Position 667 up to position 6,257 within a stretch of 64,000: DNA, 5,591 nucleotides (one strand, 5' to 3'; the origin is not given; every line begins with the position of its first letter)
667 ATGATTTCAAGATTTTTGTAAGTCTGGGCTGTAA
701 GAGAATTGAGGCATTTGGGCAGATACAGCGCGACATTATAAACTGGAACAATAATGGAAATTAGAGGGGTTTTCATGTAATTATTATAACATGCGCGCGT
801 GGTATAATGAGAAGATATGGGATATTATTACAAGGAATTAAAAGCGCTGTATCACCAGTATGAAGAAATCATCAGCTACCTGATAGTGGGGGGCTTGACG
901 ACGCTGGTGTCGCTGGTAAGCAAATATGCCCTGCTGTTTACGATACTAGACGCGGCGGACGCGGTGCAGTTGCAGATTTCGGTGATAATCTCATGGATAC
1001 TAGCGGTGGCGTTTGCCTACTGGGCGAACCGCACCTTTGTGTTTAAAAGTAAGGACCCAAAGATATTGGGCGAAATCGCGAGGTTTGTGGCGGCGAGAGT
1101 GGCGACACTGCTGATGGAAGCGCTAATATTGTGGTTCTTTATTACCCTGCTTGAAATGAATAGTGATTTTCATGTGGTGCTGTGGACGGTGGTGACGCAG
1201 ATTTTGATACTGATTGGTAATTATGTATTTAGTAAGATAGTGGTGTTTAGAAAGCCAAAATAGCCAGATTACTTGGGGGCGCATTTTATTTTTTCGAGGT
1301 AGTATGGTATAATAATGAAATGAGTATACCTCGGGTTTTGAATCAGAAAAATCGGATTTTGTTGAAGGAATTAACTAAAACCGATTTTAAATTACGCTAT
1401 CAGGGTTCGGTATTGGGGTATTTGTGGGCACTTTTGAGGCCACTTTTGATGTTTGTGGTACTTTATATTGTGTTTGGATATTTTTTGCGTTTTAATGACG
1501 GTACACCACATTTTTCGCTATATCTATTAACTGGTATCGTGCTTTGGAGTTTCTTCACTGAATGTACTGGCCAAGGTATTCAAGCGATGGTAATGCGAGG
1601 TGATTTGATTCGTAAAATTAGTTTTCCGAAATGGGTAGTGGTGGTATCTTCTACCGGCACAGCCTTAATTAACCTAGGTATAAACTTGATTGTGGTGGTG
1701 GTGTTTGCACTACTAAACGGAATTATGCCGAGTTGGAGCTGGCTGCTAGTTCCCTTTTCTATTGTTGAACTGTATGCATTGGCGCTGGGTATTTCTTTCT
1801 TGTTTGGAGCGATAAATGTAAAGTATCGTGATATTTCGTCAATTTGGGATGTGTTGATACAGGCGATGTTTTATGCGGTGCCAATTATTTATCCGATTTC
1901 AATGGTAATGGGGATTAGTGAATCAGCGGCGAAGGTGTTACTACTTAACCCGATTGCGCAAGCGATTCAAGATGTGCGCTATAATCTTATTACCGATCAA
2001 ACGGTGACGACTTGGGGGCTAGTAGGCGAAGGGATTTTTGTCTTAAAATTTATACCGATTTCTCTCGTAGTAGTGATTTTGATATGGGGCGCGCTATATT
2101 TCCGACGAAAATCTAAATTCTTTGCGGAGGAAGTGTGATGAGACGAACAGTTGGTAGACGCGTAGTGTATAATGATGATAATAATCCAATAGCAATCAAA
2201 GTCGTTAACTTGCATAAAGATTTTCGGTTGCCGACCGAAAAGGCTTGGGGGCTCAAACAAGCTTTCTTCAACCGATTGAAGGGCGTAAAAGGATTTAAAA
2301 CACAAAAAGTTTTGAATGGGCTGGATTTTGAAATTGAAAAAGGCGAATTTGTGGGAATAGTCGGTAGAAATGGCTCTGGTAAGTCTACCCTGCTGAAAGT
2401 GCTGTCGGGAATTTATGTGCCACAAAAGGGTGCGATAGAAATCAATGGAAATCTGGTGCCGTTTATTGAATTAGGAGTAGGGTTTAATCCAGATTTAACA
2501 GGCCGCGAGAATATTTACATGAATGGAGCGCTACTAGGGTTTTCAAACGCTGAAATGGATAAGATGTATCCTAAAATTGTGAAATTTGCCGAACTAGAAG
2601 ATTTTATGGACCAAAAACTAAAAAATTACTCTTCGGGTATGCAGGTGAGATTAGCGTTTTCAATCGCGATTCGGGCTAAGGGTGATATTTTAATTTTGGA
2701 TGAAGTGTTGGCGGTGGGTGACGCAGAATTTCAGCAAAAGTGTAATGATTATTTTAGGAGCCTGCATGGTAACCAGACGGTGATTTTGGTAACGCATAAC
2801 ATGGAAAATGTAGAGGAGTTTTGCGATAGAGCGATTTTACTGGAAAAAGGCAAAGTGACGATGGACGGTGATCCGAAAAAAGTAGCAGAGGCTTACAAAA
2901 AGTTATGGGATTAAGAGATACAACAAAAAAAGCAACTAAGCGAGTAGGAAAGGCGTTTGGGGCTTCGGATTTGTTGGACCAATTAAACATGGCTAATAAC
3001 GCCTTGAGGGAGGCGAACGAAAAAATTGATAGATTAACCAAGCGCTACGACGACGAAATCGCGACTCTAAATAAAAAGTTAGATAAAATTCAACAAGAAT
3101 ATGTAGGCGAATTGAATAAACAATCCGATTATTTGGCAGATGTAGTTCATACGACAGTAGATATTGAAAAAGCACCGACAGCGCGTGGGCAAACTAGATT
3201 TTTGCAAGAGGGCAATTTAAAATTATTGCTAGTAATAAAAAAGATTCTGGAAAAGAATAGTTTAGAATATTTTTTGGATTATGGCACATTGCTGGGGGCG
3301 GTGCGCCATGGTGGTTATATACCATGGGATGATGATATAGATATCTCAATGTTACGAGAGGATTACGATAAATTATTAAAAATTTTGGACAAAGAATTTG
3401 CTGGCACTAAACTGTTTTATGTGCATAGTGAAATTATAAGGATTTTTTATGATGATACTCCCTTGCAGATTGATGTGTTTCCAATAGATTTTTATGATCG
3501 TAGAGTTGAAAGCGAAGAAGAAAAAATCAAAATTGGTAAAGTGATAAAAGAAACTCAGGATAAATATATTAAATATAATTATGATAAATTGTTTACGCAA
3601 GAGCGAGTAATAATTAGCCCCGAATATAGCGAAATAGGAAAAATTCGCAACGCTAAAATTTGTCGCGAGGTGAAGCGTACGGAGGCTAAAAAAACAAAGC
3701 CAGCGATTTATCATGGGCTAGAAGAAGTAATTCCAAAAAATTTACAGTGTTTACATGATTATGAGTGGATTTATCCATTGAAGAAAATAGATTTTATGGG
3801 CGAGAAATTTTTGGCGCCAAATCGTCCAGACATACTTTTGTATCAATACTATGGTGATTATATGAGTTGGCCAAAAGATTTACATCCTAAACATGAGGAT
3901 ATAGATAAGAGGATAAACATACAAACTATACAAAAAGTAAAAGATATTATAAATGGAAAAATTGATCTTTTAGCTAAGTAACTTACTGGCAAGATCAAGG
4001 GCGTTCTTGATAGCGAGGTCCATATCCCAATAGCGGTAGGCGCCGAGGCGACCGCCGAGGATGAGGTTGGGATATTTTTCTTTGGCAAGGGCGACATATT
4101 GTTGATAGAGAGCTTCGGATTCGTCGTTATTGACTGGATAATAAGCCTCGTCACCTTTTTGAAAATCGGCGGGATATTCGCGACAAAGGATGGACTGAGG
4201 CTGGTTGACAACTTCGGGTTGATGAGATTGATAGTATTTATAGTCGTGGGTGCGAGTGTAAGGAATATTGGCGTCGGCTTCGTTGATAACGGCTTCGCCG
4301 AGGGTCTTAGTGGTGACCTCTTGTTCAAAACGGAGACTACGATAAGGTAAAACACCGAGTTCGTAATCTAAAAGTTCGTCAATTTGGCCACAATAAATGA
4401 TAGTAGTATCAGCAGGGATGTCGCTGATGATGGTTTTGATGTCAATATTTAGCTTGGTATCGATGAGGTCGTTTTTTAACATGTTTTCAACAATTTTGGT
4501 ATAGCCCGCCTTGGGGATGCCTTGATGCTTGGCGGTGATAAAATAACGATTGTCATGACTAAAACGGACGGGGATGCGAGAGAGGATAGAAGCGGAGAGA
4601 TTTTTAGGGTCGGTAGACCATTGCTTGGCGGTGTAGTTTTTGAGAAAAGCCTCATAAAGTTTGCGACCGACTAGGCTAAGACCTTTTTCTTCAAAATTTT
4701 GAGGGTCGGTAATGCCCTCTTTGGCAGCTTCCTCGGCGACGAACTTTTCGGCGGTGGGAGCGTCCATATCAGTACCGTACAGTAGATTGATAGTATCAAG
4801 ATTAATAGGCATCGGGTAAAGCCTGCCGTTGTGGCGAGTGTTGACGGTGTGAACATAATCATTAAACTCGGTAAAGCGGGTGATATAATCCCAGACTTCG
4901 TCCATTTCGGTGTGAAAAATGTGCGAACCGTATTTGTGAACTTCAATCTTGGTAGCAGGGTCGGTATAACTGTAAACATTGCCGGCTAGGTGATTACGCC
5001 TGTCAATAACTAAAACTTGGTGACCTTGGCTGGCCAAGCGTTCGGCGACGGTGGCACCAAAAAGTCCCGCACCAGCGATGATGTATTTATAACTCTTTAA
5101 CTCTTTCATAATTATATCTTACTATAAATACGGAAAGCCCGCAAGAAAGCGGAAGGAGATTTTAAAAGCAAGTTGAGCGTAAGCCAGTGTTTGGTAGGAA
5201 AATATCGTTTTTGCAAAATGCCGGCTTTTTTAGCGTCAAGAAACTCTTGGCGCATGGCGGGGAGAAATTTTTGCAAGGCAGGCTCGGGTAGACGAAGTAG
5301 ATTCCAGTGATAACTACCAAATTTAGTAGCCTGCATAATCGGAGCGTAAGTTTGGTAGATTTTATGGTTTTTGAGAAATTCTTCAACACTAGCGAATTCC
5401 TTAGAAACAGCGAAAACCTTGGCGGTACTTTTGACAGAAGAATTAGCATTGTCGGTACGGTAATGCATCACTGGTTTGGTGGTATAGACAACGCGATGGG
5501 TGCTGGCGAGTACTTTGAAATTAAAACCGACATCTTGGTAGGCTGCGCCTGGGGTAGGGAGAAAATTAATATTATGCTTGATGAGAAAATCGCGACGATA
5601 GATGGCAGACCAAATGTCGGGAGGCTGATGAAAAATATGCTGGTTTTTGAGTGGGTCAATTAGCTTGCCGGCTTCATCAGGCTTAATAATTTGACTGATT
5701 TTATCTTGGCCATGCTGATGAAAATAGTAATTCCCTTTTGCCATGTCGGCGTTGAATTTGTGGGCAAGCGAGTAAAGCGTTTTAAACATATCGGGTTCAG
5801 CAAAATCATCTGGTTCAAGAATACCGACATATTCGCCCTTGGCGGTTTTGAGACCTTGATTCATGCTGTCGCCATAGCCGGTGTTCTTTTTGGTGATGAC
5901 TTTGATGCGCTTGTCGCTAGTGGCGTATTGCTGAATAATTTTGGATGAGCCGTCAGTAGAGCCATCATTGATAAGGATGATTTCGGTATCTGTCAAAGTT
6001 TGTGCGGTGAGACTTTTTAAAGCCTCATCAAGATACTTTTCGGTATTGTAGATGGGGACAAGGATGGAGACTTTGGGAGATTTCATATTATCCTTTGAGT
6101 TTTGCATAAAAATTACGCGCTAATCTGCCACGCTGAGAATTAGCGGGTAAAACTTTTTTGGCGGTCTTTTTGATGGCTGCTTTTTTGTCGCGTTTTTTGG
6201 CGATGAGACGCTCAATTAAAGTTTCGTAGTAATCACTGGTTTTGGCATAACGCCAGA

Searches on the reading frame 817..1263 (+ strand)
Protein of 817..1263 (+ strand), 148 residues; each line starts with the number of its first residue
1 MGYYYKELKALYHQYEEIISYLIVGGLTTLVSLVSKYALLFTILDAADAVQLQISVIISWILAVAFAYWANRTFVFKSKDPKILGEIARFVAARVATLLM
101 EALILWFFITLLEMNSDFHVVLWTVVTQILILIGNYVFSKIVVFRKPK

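Call 59: find_encoding_contigs(protein=window:817-1263:+, flank=10000, max_places=3)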
Protein window:817-1263:+ (148 aa): 23 contigs read that carry it; 3 places shown.
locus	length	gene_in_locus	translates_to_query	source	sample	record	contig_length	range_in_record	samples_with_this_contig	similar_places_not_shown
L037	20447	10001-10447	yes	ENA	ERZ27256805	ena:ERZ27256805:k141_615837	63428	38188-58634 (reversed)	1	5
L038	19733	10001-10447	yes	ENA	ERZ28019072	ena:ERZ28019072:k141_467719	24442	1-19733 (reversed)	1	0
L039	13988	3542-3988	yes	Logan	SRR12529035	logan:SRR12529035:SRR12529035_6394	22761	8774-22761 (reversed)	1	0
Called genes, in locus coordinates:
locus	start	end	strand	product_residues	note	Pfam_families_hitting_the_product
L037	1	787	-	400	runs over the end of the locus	PF00266:Aminotran_5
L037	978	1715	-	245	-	PF01515:PTA_PTB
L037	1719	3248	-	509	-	PF04932:Wzy_C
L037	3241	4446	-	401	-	PF20706:GT4-conflict, PF00534:Glycos_transf_1, PF13692:Glyco_trans_1_4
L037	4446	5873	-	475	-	PF13727:CoA_binding_3, PF02397:Bac_transf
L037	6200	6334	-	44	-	-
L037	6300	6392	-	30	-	-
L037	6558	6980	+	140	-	PF15891:Nuc_deoxyri_tr2 (weak)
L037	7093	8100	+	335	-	PF00106:adh_short, PF01073:3Beta_HSD, PF01370:Epimerase, PF02719:Polysacc_synt_2, PF04321:RmlD_sub_bind, PF05368:NmrA (weak), PF08659:KR (weak), PF16363:GDP_Man_Dehyd, +2 more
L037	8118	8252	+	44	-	-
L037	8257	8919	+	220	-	-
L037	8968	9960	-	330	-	PF00535:Glycos_transf_2, PF10111:Glyco_tranf_2_2, PF13641:Glyco_tranf_2_3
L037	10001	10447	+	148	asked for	PF04138:GtrA_DPMS_TM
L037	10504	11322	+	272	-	PF01061:ABC2_membrane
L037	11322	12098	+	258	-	PF02463:SMC_N (faint), PF00005:ABC_tran, PF13304:AAA_21 (faint)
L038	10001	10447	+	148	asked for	PF04138:GtrA_DPMS_TM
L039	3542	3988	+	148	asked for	PF04138:GtrA_DPMS_TM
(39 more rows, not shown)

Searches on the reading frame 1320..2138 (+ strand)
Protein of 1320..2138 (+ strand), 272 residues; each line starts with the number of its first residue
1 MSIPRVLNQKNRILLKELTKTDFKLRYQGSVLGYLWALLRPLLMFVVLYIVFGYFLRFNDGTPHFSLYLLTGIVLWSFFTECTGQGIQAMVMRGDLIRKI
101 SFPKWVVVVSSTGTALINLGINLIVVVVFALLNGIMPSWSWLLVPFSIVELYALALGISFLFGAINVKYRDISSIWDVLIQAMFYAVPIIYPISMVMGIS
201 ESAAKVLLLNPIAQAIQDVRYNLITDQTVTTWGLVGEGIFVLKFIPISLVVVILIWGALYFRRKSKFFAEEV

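Call 43: search_protein_families(library=pfam, proteins=[window:1320-2138:+], max_evalue=0.001)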
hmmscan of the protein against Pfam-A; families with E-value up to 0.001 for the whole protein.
window:1320-2138:+ (272 aa): 1 family
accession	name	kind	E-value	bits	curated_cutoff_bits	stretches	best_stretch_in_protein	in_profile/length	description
PF01061.29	ABC2_membrane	-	5.3e-15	56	26.9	1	15-223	3-210/211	ABC-2 type transporter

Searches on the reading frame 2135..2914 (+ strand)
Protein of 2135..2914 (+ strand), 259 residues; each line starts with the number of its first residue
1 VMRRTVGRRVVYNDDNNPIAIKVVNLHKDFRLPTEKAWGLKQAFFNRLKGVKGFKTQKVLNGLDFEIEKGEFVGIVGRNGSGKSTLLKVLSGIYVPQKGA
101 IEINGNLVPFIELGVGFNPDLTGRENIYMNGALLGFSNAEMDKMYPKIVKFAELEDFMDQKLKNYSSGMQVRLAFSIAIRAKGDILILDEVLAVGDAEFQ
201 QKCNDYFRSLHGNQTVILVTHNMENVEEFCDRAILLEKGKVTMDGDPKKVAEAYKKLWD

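Call 43: search_protein_families(library=pfam, proteins=[window:2135-2914:+], max_evalue=0.001)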
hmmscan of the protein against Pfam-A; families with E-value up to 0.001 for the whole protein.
window:2135-2914:+ (259 aa): 5 families
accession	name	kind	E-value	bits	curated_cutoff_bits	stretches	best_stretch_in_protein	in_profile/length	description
PF00005.33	ABC_tran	-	1.7e-23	84.2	25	1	60-191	1-135/137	ABC transporter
PF02463.25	SMC_N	-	1.9e-06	27.9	40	0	51-88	10-42/220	RecF/RecN/SMC N terminal domain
PF13304.12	AAA_21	-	4.7e-06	27.3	27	1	72-106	1-35/304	AAA domain, putative AbiEii toxin, Type IV TA system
PF13555.12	AAA_29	-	6e-05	23.2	27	1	64-104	16-55/61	P-loop containing region of AAA domain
PF13476.12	AAA_23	-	0.00014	23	27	1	48-90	4-39/201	AAA domain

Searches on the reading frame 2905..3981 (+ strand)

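Call 43: search_protein_families(library=pfam, proteins=[window:2905-3981:+], max_evalue=0.001)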
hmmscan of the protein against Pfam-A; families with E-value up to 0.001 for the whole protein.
window:2905-3981:+ (358 aa): 2 families
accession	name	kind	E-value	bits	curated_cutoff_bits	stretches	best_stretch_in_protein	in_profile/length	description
PF04991.19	LicD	-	1.7e-34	120.3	22.6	1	116-317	2-227/227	LicD family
PF05062.17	RICH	-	0.00092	20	23.2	0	42-74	24-56/82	RICH domain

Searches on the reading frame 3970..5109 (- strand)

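Call 43: search_protein_families(library=pfam, proteins=[window:3970-5109:-], max_evalue=0.001)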
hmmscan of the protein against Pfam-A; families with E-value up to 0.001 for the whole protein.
window:3970-5109:- (379 aa): 8 families
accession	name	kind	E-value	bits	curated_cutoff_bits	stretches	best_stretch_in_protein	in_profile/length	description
PF03275.19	GLF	-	4.6e-64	216.3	26.3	1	154-360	1-203/203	UDP-galactopyranose mutase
PF13450.12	NAD_binding_8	-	2.4e-18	66.6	21.9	1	11-78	1-67/68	NAD(P)-binding Rossmann-like domain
PF01593.30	Amino_oxidase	-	2.7e-06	27.4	19.8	1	20-153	5-147/443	Flavin containing amine oxidoreductase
PF01266.30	DAO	-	6.6e-05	23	27.9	1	9-43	2-37/353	FAD dependent oxidoreductase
PF02254.24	TrkA_N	-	0.00013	22.7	23.8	1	9-40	1-32/116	TrkA-N domain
PF13454.12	NAD_binding_9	-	0.00014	22.3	21.8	1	11-79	2-75/155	FAD-NAD(P)-binding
PF17930.7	LpxI_N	-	0.00026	21.4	25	1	10-64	4-58/129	LpxI N-terminal domain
PF02737.24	3HCDH_N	-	0.00083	19.8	22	0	11-86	4-77/180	3-hydroxyacyl-CoA dehydrogenase, NAD binding domain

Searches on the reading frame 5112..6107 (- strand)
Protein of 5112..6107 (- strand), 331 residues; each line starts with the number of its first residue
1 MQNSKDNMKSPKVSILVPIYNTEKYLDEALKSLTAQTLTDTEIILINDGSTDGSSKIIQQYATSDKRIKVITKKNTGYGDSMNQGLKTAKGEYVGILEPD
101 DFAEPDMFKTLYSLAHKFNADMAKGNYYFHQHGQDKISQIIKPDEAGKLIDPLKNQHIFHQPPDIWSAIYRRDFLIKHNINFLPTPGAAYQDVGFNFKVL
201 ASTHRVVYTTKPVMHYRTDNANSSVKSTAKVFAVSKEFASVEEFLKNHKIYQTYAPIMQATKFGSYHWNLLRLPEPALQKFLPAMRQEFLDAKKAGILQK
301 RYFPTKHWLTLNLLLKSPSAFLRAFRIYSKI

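Call 43: search_protein_families(library=pfam, proteins=[window:5112-6107:-], max_evalue=0.001)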
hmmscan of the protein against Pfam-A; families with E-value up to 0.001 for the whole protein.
window:5112-6107:- (331 aa): 3 families
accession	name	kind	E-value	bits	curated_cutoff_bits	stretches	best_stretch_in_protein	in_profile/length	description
PF00535.33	Glycos_transf_2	-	1.2e-34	120.2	23.3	1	14-165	1-156/168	Glycosyl transferase family 2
PF13641.12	Glyco_tranf_2_3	-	1e-10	42.5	27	1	11-131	1-127/230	Glycosyltransferase like family 2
PF10111.15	Glyco_tranf_2_2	-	3.6e-10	40.2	27.3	1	14-117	1-108/276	Glycosyltransferase like family 2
